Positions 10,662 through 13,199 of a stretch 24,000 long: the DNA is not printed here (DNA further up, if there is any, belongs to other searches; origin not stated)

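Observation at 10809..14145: Tightly coupled RHH-domain protein and soluble KAP-family NTPase: candidate uncharacterised defence/abortive-infection module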

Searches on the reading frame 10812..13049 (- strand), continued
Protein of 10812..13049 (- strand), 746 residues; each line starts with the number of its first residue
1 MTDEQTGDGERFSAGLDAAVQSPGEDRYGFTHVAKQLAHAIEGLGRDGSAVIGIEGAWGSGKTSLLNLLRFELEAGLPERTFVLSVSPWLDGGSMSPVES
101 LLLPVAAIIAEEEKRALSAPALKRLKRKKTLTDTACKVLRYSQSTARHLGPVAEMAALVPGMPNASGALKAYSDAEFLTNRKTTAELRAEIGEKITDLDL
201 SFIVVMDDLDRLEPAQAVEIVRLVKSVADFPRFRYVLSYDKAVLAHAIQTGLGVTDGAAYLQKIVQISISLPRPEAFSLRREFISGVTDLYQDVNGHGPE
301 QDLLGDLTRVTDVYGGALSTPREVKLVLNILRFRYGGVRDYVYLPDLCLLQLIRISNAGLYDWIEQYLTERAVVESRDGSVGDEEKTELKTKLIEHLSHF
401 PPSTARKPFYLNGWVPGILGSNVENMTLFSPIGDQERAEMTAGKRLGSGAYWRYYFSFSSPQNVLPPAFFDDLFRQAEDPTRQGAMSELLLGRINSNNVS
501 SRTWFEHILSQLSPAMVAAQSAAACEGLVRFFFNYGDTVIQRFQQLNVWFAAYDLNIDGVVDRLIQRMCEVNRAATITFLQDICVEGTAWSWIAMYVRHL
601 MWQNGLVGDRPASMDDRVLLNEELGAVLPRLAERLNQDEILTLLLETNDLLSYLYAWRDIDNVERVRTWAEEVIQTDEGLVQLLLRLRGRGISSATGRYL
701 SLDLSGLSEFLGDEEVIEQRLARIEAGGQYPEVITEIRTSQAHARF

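Call 65: predict_structure(alignment_id=A3)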
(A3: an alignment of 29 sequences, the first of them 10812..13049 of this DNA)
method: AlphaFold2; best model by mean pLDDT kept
length: 746 residues; sequences in the alignment: 29
mean_pLDDT: 78.8   pTM: 0.51
mean pLDDT of the five models: 78.8, 78.5, 73.1, 73.1, 71.5
residues with pLDDT >= 90: 223; 70-90: 364; 50-70: 97; < 50: 62
segments of 3 or more residues with pLDDT < 50: 1-18, 90-93, 147-180, 497-501
pLDDT, mean of each block of 10 residues (from residue 1): 28 42 61 84 77 71 77 79 75 57 81 82 77 77 57 35 36 40 74 86 84 71 73 85 83 81 82 72 91 85 92 85 80 75 87 88 87 70 85 91 85 86 85 74 71 61 68 92 91 60 66 81 96 93 79 79 95 96 94 94 83 78 93 93 84 93 93 93 91 71 91 93 94 94 79
secondary structure, 60 per line:
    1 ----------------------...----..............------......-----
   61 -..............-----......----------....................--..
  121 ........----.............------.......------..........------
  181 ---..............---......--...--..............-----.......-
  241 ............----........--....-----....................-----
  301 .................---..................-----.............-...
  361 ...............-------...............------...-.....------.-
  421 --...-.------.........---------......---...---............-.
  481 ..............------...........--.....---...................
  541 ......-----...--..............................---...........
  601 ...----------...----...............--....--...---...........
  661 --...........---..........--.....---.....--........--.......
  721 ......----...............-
elements in order (helices of 4 or more, strands of 3 or more residues): H30-43 E50-55 H62-75 E81-86 H97-116 H119-128 H133-145 H152-158 H165-174 H184-197 E201-206 H214-227 E233-239 H241-252 H257-264 E267-270 H276-295 H301-317 H321-338 H344-356 H358-375 H383-397 H408-412 H434-442 H452-457 H467-478 H480-494 H501-511 H514-518 H522-546 H557-586 H590-603 H621-635 H638-641 H650-660 H663-673 H677-686 E689-693 E697-701 H704-711 H714-726 H731-745

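Call 68: fold_search(model_id=the predicted structure, library=pdb)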
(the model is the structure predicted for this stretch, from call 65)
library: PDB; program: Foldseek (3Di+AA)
matches with E <= 10: 902; with E <= 0.001: 23
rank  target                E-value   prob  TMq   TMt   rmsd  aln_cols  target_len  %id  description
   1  8hr8_G                1.3e-06  1.00  0.32  0.29  21.2       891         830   12  Structure of heptameric RdrA ring (released 2023-02-01)
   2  8hra_C                2.6e-06  1.00  0.28  0.25  20.9       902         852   12  Structure of heptameric RdrA ring in RNA-loading state (released 2023-02-01)
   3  8hr8_F                3.3e-06  1.00  0.33  0.30  20.1       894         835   11  Structure of heptameric RdrA ring (released 2023-02-01)
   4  8hrb_A                3.7e-06  1.00  0.30  0.27  20.6       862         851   12  Structure of tetradecameric RdrA ring in RNA-loading state (released 2023-02-01)
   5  8hra_A                6.2e-06  1.00  0.28  0.26  20.7       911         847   11  Structure of heptameric RdrA ring in RNA-loading state (released 2023-02-01)
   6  8hrb_C                8.2e-06  1.00  0.30  0.27  19.0       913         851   10  Structure of tetradecameric RdrA ring in RNA-loading state (released 2023-02-01)
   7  8hr8_A                1.4e-05  1.00  0.30  0.27   9.4       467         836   12  Structure of heptameric RdrA ring (released 2023-02-01)
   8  8hr8_C                2.0e-05  1.00  0.32  0.30  18.9       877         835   10  Structure of heptameric RdrA ring (released 2023-02-01)
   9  8hr8_E                2.0e-05  1.00  0.28  0.25  16.1       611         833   11  Structure of heptameric RdrA ring (released 2023-02-01)
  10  8hrb_D                2.0e-05  1.00  0.30  0.27  20.9       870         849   10  Structure of tetradecameric RdrA ring in RNA-loading state (released 2023-02-01)
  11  1w5t_C                2.2e-05  1.00  0.22  0.36  17.9       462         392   10  Structure of the Aeropyrum Pernix ORC2 protein (ADPNP-ADP complexes) (released 2004-10-05)
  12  8hr8_H                4.9e-05  1.00  0.32  0.29  21.4       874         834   12  Structure of heptameric RdrA ring (released 2023-02-01)
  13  8hr7_A                5.3e-05  1.00  0.27  0.25  22.4       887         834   12  Structure of RdrA-RdrB complex (released 2023-02-01)
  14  1w5s_A                6.7e-05  1.00  0.22  0.37  14.9       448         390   11  Structure of the Aeropyrum Pernix ORC2 protein (ADP form) (released 2004-10-05)
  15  1w5s_B                9.2e-05  1.00  0.22  0.36  11.1       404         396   11  Structure of the Aeropyrum Pernix ORC2 protein (ADP form) (released 2004-10-05)
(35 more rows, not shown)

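Call 77: search_solved_structures(query=A3, max_evalue=1)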
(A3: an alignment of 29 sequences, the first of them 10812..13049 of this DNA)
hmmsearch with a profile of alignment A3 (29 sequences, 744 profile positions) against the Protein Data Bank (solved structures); distinct sequences matched with E-value up to 1: 12.
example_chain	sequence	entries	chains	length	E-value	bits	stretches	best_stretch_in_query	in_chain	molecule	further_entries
7nhk_0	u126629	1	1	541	0.022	16.3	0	48-76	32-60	ABC-F type ribosomal protection protein Lsa(A)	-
8hr7_A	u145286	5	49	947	0.053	15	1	40-127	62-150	Archaeal ATPase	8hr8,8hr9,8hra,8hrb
9h2l_A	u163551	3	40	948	0.07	14.6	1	42-84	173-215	NB-ARC domain-containing protein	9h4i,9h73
8fnt_B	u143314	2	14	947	0.1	14.1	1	40-127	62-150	Archaeal ATPase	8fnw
9v2v_I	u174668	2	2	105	0.16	13.4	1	138-211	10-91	Transcriptional regulatory protein PHO23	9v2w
1rz3_A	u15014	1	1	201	0.34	12.4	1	35-74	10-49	hypothetical protein RBSTP0775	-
6w6z_A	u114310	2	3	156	0.39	12.2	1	540-608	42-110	BLUF domain-containing protein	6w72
9ugg_A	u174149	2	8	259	0.42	12.1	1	48-77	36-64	Lantibiotic ABC transporter ATP-binding protein PsdA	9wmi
1xf9_A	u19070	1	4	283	0.42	12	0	42-74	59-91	Cystic fibrosis transmembrane conductance regulator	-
1xfa_A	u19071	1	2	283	0.54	11.7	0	42-74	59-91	Cystic fibrosis transmembrane conductance regulator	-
1q3h_A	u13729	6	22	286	0.55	11.7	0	42-74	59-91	Cystic fibrosis transmembrane conductance regulator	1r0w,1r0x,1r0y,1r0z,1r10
3si7_A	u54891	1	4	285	0.56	11.6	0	42-74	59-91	Cystic fibrosis transmembrane conductance regulator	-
